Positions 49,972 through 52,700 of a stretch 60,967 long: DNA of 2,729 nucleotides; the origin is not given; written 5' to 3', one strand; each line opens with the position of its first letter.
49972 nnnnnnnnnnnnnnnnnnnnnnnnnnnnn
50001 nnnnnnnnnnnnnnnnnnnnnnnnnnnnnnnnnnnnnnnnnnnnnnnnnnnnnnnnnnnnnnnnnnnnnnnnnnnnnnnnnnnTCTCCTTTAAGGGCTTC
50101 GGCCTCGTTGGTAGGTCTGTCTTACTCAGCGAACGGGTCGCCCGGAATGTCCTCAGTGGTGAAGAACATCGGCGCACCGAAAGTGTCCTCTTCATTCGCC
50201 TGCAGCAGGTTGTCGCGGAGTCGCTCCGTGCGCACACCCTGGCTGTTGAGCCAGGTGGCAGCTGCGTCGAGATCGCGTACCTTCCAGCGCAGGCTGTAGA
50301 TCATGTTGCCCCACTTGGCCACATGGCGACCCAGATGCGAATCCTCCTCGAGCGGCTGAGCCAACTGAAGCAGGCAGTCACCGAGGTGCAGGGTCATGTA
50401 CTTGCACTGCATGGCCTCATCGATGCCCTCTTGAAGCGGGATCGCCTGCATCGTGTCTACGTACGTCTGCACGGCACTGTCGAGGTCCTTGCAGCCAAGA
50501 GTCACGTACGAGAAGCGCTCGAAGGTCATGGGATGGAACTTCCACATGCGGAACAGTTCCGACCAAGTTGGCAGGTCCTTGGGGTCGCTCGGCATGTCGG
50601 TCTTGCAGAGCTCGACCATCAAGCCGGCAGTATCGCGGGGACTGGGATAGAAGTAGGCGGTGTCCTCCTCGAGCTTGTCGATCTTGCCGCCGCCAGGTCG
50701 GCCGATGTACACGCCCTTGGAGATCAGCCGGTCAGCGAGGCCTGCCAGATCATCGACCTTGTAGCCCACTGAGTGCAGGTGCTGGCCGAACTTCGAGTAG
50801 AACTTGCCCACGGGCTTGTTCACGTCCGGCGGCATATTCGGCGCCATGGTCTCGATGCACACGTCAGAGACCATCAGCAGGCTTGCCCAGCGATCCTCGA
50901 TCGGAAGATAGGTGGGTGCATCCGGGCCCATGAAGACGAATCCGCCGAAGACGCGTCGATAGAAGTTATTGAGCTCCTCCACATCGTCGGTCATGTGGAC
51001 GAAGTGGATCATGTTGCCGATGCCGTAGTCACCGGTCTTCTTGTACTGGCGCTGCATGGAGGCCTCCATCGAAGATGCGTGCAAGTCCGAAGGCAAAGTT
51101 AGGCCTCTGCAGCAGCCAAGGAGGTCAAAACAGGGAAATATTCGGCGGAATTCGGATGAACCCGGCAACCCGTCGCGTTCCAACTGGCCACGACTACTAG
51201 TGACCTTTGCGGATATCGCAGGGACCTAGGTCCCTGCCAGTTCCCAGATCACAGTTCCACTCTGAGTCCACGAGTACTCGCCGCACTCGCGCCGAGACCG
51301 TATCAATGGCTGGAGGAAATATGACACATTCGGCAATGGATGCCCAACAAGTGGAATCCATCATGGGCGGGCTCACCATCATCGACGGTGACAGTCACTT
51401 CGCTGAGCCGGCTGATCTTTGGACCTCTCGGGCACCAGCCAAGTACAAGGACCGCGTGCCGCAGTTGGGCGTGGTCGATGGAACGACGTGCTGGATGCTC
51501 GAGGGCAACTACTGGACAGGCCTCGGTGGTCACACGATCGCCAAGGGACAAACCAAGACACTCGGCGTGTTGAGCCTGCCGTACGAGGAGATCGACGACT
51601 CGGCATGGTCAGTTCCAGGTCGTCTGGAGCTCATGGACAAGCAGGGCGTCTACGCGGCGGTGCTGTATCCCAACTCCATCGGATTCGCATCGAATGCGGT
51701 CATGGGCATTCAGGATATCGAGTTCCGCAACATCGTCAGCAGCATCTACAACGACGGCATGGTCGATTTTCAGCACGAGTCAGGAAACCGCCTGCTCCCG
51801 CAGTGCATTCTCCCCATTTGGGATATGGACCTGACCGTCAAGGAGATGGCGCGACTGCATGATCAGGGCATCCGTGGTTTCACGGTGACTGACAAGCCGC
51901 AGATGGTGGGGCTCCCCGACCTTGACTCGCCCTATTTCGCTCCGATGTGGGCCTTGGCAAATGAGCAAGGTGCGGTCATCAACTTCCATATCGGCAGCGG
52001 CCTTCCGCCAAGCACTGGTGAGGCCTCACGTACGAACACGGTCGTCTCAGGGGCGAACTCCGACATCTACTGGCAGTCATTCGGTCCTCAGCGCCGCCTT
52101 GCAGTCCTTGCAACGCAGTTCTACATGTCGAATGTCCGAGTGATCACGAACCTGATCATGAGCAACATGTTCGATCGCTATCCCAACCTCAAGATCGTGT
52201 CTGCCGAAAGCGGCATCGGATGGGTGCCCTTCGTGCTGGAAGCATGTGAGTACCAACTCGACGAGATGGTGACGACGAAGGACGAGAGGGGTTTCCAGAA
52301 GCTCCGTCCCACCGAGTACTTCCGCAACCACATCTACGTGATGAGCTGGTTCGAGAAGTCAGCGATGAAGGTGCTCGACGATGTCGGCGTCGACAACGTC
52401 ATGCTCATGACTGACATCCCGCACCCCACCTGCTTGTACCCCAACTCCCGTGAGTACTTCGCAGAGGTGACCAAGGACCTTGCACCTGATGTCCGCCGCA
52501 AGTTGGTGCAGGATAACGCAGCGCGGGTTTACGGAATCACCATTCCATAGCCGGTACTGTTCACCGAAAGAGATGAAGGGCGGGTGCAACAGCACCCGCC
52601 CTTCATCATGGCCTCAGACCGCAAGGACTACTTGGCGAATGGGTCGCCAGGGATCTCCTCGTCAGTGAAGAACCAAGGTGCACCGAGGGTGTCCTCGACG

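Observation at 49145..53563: Three exactly 311-aa paralogues of an uncharacterised two-domain VOC-fold protein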

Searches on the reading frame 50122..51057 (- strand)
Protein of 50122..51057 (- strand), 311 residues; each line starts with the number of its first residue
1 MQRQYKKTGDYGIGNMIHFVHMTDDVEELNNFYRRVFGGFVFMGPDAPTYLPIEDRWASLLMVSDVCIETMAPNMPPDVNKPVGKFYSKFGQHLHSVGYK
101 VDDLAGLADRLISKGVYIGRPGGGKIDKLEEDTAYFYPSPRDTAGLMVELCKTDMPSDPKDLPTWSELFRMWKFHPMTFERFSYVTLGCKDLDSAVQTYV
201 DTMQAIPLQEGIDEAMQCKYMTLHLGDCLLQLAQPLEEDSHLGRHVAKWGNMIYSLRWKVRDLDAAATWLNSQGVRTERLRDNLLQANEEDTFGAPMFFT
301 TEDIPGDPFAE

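Call 4: search_protein_families(library=pfam, proteins=[window:50122-51057:-], max_evalue=1)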
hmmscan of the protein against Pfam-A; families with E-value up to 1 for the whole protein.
window:50122-51057:- (311 aa): 2 families
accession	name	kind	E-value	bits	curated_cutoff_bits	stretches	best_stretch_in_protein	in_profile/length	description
PF13669.12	Glyoxalase_4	-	1.2e-11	45.3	27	2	186-276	4-92/109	Glyoxalase/Bleomycin resistance protein/Dioxygenase superfamily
PF00903.31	Glyoxalase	-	2.9e-11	44.2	20.6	2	18-149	4-120/121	Glyoxalase/Bleomycin resistance protein/Dioxygenase superfamily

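Call 5: search_protein_families(library=ncbifam, proteins=[window:50122-51057:-], max_evalue=1)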
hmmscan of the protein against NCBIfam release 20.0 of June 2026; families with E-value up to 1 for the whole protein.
window:50122-51057:- (311 aa): 4 families
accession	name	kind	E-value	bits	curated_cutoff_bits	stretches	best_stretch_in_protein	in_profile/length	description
TIGR03081.1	metmalonyl_epim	equivalog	1.9e-12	47.9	114.95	2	182-277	2-98/129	methylmalonyl-CoA epimerase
TIGR01263.1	4HPPD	equivalog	0.00011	21.8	277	1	181-277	2-97/353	4-hydroxyphenylpyruvate dioxygenase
NF050075.1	SMU1112c_YaeR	equivalog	0.026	14.8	140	1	181-283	3-103/125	SMU1112c/YaeR family gloxylase I-like metalloprotein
TIGR03213.1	23dbph12diox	equivalog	0.031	13.7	366.45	1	7-38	137-165/287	biphenyl-2,3-diol 1,2-dioxygenase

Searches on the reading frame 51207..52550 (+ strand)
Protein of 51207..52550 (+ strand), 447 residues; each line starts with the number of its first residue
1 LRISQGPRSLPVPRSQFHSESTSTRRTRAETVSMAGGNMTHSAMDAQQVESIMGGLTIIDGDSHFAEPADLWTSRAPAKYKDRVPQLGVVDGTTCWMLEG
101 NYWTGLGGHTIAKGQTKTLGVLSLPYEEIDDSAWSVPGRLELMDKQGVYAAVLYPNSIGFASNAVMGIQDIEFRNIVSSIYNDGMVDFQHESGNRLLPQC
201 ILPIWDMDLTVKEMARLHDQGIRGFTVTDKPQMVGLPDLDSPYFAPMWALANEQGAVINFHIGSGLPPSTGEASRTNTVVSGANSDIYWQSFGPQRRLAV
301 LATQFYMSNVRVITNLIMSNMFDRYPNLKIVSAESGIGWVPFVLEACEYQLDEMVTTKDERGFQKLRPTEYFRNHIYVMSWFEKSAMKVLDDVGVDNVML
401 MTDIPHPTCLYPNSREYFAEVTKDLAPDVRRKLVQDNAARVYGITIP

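Call 8: search_protein_families(library=pfam, proteins=[window:51207-52550:+], max_evalue=0.001)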
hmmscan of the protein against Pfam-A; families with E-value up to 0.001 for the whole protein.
window:51207-52550:+ (447 aa): 1 family
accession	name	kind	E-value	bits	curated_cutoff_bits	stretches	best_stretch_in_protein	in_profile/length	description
PF04909.20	Amidohydro_2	-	2.1e-22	80.7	26.4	1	131-444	16-289/289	Amidohydrolase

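Call 24: search_protein_families(library=ncbifam, proteins=[window:51207-52550:+], max_evalue=0.00001)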
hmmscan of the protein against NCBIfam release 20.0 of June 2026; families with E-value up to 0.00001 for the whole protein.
window:51207-52550:+ (447 aa): 0 families

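Call 58: search_solved_structures(query=window:51321-52550:+, max_evalue=0.001)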
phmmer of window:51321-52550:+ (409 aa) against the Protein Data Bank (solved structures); distinct sequences matched with E-value up to 0.001: 23.
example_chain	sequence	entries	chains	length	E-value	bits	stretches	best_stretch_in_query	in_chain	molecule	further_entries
8uyr_A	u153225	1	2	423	2.8e-28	102.2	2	19-228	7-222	DitZ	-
6omp_A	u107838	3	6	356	5.1e-23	84.8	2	20-229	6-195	PtmU3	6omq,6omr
8sm9_F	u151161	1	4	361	1.7e-13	53.5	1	121-405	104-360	Amidohydrolase 2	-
4dzi_A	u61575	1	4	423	6.3e-13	51.6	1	100-407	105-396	Putative TIM-barrel metal-dependent hydrolase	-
4icm_A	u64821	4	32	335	8.3e-09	38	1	276-407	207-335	5-carboxyvanillate decarboxylase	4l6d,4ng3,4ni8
6m1w_B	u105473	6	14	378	1e-07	34.5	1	273-407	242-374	Amidohydrolase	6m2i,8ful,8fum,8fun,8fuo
8sm7_A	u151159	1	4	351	1.5e-07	33.9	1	266-405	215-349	Amidohydrolase 2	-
8sm8_G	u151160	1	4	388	4.1e-07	32.5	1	274-408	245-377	Putative amidohydrolase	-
4ifr_A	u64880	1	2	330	3.7e-06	29.3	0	251-406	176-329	2-amino-3-carboxymuconate 6-semialdehyde decarboxylase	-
4ifk_A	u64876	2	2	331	3.7e-06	29.3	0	251-406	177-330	2-amino-3-carboxymuconate 6-semialdehyde decarboxylase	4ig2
8yt2_A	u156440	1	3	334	5.6e-06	28.7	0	251-407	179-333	2-amino-3-carboxymuconate 6-semialdehyde decarboxylase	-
2hbv_A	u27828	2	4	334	8.2e-06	28.2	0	251-407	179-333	2-amino-3-carboxymuconate 6-semialdehyde decarboxylase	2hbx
4epk_A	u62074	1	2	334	8.8e-06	28.1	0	251-407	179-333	2-amino-3-carboxymuconate 6-semialdehyde decarboxylase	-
6mgs_A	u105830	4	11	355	1.1e-05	27.8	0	251-407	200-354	2-amino-3-carboxymuconate 6-semialdehyde decarboxylase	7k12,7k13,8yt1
4era_A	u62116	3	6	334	1.3e-05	27.6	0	271-407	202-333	2-amino-3-carboxymuconate 6-semialdehyde decarboxylase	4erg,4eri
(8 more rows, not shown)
